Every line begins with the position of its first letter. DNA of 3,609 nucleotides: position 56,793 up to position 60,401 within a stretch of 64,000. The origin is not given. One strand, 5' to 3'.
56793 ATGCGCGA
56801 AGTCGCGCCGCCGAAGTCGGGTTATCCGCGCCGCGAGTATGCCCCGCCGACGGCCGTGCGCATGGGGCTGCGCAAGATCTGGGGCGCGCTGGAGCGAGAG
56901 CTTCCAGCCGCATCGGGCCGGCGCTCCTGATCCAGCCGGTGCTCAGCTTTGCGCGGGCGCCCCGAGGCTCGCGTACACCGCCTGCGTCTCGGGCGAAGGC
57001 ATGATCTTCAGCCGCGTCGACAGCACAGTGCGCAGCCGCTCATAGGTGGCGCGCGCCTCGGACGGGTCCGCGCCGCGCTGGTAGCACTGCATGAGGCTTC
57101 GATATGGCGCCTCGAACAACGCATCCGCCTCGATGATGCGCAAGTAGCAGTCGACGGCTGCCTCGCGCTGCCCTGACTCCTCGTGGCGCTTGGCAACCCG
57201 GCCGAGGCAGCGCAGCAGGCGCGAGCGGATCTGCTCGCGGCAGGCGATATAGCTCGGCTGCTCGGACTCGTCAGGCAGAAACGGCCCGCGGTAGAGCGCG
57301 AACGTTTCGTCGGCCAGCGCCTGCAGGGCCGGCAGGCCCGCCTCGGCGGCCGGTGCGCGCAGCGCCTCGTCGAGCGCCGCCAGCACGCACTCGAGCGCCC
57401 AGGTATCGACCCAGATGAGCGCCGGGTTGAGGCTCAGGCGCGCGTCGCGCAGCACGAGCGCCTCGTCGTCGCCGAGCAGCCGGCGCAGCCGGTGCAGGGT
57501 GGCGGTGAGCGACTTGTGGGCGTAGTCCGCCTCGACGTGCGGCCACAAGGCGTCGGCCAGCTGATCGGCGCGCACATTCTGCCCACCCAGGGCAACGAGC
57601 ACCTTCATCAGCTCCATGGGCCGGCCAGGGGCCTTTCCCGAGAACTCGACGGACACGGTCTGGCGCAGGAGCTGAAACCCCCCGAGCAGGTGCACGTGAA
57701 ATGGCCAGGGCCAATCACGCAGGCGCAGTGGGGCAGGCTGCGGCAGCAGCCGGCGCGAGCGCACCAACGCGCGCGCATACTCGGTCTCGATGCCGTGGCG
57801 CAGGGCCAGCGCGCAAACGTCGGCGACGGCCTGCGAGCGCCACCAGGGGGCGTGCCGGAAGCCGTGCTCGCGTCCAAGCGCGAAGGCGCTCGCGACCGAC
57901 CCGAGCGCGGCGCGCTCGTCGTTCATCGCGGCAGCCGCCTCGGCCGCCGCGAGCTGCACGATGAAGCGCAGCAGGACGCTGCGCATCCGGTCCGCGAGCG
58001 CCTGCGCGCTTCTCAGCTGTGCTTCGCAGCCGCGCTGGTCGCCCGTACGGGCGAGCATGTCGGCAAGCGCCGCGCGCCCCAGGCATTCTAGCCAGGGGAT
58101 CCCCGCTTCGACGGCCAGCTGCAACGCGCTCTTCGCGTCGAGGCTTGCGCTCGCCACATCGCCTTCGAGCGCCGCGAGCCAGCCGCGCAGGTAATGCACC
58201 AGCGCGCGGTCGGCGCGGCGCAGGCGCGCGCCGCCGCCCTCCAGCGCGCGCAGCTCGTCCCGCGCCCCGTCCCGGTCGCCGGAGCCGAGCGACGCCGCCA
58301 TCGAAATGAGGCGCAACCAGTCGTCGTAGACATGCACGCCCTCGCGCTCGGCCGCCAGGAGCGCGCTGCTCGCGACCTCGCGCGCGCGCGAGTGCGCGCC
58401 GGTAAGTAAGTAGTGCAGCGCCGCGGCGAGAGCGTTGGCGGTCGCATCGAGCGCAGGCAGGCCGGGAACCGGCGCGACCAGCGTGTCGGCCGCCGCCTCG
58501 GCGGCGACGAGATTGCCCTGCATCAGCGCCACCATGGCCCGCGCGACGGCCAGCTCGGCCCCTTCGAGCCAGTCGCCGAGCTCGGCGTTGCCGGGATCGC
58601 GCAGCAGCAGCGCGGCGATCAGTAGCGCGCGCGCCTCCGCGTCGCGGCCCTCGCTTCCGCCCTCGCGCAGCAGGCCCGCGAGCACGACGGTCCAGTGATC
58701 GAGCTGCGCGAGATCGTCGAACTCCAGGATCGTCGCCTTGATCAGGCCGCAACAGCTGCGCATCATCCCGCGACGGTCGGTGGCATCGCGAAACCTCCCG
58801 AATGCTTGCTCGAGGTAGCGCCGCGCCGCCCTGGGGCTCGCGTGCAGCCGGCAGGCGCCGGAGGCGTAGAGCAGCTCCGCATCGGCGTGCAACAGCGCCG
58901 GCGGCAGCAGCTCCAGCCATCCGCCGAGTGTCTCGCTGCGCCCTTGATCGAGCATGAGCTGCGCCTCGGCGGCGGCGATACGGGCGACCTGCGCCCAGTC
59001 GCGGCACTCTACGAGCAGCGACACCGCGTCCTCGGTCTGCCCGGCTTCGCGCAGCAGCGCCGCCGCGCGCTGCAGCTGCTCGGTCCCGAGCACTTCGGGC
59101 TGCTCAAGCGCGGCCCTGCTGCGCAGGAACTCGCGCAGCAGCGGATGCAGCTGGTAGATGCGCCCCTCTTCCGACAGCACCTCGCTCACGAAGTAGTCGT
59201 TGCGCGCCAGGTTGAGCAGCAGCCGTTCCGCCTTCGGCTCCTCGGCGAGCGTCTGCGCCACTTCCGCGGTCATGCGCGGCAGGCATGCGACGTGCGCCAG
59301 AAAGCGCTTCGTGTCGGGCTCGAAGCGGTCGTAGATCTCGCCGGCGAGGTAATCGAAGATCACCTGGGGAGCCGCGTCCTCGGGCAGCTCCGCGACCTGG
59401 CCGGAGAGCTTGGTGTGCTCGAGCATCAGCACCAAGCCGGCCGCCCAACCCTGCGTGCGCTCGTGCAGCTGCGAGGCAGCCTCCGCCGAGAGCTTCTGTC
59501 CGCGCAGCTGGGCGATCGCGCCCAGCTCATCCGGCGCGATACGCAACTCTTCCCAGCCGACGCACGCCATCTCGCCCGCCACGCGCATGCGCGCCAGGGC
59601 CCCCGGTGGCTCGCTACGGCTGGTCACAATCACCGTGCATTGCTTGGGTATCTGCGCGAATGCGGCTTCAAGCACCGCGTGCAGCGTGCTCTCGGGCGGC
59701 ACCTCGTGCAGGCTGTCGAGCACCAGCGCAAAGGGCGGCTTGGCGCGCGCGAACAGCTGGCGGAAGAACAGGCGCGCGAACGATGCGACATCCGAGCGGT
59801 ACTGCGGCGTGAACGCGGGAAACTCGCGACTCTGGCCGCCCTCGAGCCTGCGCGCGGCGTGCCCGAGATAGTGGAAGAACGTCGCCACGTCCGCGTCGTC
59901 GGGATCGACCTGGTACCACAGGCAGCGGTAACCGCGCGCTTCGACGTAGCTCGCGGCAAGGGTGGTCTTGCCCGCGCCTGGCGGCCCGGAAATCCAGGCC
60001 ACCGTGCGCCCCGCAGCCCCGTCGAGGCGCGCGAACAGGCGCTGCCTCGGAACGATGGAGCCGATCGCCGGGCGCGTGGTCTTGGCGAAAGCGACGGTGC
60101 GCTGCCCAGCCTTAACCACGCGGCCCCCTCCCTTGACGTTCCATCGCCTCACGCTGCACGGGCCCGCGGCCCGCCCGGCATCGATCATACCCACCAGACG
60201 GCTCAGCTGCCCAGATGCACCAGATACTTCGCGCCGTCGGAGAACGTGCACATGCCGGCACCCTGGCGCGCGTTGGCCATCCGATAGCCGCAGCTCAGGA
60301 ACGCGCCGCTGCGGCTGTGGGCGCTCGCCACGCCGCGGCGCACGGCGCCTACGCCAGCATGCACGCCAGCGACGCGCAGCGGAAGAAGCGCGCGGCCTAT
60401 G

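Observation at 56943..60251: MalT-like ATPase fused to a C-terminal SARP (winged-helix + BTAD) output, next to a Ser/Thr kinase: an AfsK/AfsR-like pair in a proteobacterium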

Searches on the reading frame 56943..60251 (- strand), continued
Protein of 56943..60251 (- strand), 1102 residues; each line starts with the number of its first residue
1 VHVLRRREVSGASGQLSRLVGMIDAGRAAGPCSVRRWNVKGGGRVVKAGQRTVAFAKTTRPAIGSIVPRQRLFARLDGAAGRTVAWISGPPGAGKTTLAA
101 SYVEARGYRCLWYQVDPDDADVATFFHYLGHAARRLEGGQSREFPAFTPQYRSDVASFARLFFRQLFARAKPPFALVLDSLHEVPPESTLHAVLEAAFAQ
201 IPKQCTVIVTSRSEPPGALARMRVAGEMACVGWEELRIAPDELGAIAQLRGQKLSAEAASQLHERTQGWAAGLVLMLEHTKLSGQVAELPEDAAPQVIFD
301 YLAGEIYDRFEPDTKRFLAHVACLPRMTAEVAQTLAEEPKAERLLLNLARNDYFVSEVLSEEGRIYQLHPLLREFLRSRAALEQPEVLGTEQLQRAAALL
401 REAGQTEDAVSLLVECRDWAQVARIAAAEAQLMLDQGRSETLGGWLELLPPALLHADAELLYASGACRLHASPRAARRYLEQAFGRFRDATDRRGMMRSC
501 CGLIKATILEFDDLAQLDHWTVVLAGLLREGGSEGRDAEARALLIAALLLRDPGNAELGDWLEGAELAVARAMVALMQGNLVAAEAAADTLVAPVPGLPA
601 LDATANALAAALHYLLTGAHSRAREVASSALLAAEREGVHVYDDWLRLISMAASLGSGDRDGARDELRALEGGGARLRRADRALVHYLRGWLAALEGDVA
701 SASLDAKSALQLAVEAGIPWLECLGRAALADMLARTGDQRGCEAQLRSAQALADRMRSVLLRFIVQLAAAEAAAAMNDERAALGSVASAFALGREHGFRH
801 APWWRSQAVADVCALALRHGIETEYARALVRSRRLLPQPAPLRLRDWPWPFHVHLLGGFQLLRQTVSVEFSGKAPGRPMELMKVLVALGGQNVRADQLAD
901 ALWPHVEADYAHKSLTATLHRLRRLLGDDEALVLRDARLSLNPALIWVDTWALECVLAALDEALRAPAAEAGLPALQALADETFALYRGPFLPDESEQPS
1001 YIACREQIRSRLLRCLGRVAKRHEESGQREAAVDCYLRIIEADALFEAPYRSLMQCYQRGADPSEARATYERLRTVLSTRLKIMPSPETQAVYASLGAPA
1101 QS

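Call 57: fold_search(model_id=the predicted structure, library=pdb)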
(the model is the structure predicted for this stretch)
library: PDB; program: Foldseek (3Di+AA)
matches with E <= 10: 1533; with E <= 0.001: 106
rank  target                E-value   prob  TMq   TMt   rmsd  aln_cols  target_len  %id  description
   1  8bob_C                1.2e-13  1.00  0.31  0.76   4.7       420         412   23  Structural basis for negative regulation of the maltose system (released 2023-10-18)
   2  6mfv_A                8.4e-13  1.00  0.25  0.41  18.1       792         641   15  Crystal structure of the Signal Transduction ATPase with Numerous Domains (STAND) protein with a tetratricopeptide rep (released 2019-02-20)
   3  3sfz                  3.5e-07  1.00  0.25  0.25   8.7       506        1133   16  Crystal structure of full-length murine Apaf-1 (released 2011-08-24)
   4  8fgw_D                4.3e-07  1.00  0.21  0.18  31.5      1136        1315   12  Human IFT-A complex structures provide molecular insights into ciliary transport (released 2023-02-22)
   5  8bbg_D                6.5e-07  1.00  0.21  0.18  28.5      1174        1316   13  Structure of the IFT-A complex; anterograde IFT-A train model (released 2022-12-21)
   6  9hvq_Q                4.0e-06  1.00  0.16  0.19  23.7       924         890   11  Structure of the transcribing Pol II-DSIF-PAF-SPT6-RECQL5 complex (released 2025-07-16)
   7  9rtt_Q                4.8e-06  1.00  0.16  0.18  21.3       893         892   11  Activated Elongation Complex with IWS1 and ELOF1 (released 2025-09-03)
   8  4buj_B                7.2e-06  1.00  0.18  0.15  26.9      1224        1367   10  Crystal structure of the S. cerevisiae Ski2-3-8 complex (released 2013-08-28)
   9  8hmd_C                1.2e-05  1.00  0.25  0.22  22.1       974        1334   12  base module state 2 of Tetrahymena IFT-A (released 2023-06-14)
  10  4buj_F                1.2e-05  1.00  0.20  0.17  31.0      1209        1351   10  Crystal structure of the S. cerevisiae Ski2-3-8 complex (released 2013-08-28)
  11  8bbe_D                1.4e-05  1.00  0.15  0.23  22.3       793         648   13  Structure of the IFT-A complex; IFT-A2 module (released 2022-12-21)
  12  7qdz_B                1.8e-05  1.00  0.14  0.14  32.7      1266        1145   10  80S-bound human SKI complex in the closed state (released 2022-02-09)
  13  9g8o_B                2.0e-05  1.00  0.13  0.14  29.1       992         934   10  human 40S ribosome bound by a SKI238-exosome complex (released 2024-10-16)
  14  5dse_C                2.6e-05  1.00  0.16  0.22  22.3       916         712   11  Crystal Structure of the TTC7B/Hyccin Complex (released 2015-12-02)
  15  8q9t_E                2.8e-05  1.00  0.19  0.20  25.3      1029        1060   11  CryoEM structure of a S. Cerevisiae Ski238 complex bound to RNA (released 2023-11-29)
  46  1hz4                  2.0e-04  1.00  0.18  0.43  11.5       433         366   15  CRYSTAL STRUCTURE OF TRANSCRIPTION FACTOR MALT DOMAIN III (released 2001-11-28)
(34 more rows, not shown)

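Call 77: search_protein_families(library=padloc, proteins=[window:56943-60119:-], max_evalue=0.001)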
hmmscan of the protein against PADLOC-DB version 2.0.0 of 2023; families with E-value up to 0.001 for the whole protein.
window:56943-60119:- (1058 aa): 0 families

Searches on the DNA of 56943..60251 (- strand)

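Call 48: search_rna_families(sources=[L007, L023, L009, L001, L063], threshold=gathering)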
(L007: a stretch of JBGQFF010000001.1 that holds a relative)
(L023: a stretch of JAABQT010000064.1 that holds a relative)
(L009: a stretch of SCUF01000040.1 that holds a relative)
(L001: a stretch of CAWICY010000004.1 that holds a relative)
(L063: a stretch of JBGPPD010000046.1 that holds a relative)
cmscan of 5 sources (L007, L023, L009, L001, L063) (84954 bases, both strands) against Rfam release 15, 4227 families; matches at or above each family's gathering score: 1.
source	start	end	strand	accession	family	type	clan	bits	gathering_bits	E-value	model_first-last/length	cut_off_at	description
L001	6148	6217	+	RF01057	SAH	Cis-reg; riboswitch;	-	55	37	2.8e-07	1-78/78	no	SAH (S-adenosyl-L-homocysteine) riboswitch aptamer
